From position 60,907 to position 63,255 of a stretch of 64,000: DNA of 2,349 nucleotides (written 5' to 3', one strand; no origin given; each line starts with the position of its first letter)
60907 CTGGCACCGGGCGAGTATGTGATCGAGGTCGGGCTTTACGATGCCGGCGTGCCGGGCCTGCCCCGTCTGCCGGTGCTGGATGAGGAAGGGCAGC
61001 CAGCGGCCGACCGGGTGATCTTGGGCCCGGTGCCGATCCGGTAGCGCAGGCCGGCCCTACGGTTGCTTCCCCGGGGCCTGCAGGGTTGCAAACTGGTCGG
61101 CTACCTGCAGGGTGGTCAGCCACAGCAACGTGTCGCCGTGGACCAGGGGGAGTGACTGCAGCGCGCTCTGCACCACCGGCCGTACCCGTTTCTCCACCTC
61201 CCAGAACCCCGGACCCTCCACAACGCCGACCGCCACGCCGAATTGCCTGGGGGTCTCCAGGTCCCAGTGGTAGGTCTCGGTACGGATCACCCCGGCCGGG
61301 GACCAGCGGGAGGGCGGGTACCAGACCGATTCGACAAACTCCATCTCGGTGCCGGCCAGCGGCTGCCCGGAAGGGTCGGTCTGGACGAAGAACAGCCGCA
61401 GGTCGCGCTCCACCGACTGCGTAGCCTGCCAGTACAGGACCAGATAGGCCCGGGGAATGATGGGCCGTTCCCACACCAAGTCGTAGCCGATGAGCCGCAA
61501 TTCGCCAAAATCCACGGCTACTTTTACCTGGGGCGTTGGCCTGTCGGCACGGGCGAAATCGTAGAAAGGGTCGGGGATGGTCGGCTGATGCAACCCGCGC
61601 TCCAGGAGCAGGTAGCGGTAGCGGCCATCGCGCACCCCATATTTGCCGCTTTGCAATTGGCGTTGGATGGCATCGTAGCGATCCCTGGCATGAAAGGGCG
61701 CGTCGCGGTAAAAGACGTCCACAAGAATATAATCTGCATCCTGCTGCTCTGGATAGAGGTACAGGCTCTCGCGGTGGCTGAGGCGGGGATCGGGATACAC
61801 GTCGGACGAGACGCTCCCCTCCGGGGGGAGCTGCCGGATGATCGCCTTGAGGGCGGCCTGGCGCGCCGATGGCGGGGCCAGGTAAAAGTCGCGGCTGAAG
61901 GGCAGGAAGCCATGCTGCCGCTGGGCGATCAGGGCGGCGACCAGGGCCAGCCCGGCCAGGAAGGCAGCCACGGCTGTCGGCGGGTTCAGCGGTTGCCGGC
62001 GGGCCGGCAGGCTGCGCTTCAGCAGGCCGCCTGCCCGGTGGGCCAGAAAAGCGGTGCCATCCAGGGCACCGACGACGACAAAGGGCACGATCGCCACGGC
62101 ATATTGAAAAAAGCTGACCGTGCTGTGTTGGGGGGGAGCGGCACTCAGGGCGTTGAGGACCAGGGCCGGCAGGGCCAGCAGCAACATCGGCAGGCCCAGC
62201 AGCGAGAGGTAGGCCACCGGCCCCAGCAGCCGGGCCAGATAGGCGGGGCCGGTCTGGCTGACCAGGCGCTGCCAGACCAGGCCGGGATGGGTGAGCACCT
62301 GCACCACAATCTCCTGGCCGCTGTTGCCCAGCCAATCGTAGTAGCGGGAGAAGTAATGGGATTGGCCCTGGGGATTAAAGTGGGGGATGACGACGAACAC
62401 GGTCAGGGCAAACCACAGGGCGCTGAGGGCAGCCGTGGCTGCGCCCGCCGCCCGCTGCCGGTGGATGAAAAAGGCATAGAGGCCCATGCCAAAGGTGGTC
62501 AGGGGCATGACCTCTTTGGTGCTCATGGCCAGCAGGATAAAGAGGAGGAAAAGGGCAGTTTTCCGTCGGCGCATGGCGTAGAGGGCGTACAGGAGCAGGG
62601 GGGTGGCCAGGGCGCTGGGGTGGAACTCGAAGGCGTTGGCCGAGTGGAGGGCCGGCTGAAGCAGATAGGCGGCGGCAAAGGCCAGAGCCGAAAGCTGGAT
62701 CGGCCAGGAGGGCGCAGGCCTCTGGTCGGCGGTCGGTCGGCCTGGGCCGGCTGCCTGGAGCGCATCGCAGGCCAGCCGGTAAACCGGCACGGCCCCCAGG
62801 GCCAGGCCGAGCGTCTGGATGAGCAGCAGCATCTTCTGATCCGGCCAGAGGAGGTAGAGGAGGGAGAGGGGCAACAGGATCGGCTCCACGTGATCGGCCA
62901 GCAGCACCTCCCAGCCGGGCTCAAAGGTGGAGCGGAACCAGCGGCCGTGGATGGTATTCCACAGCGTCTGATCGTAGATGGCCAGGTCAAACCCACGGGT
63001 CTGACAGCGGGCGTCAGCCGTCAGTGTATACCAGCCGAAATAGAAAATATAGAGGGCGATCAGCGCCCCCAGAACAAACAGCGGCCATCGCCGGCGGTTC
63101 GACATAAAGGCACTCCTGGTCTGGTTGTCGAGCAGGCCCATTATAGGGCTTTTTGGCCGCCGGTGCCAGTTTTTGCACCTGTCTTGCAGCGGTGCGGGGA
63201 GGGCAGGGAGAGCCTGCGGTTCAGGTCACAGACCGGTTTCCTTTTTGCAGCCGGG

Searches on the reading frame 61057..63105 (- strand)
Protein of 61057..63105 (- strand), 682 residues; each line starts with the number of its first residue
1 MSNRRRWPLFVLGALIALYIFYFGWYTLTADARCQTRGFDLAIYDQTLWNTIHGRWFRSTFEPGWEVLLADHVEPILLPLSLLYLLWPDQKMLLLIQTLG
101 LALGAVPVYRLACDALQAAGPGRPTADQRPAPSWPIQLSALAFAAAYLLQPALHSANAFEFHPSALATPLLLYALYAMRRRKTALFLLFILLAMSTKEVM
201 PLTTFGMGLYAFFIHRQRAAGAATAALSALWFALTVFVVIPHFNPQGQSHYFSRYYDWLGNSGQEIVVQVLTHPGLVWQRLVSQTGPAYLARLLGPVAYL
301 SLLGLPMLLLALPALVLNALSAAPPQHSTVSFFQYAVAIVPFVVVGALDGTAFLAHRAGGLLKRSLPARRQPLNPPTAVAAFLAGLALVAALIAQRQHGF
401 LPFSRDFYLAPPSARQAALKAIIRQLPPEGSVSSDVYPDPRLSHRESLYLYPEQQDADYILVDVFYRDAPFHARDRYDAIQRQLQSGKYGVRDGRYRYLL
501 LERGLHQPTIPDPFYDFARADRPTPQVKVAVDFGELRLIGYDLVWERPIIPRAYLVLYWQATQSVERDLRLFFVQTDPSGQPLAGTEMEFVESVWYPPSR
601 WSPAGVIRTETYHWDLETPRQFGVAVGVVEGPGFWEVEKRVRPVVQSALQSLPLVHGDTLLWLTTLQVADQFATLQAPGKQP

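Call 62: find_encoding_contigs(protein=window:61057-63105:-, flank=10000, max_places=4)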
Protein window:61057-63105:- (682 aa): 1 contig read that carries it; 1 place shown.
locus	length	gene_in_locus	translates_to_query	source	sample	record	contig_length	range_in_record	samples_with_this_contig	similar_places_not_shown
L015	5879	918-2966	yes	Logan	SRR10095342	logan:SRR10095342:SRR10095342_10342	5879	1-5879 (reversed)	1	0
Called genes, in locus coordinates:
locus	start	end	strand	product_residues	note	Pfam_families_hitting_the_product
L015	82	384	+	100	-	-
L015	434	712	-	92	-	PF09723:Zn_ribbon_8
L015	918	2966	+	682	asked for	PF09852:DUF2079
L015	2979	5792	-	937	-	PF02366:PMT (weak), PF13231:PMT_2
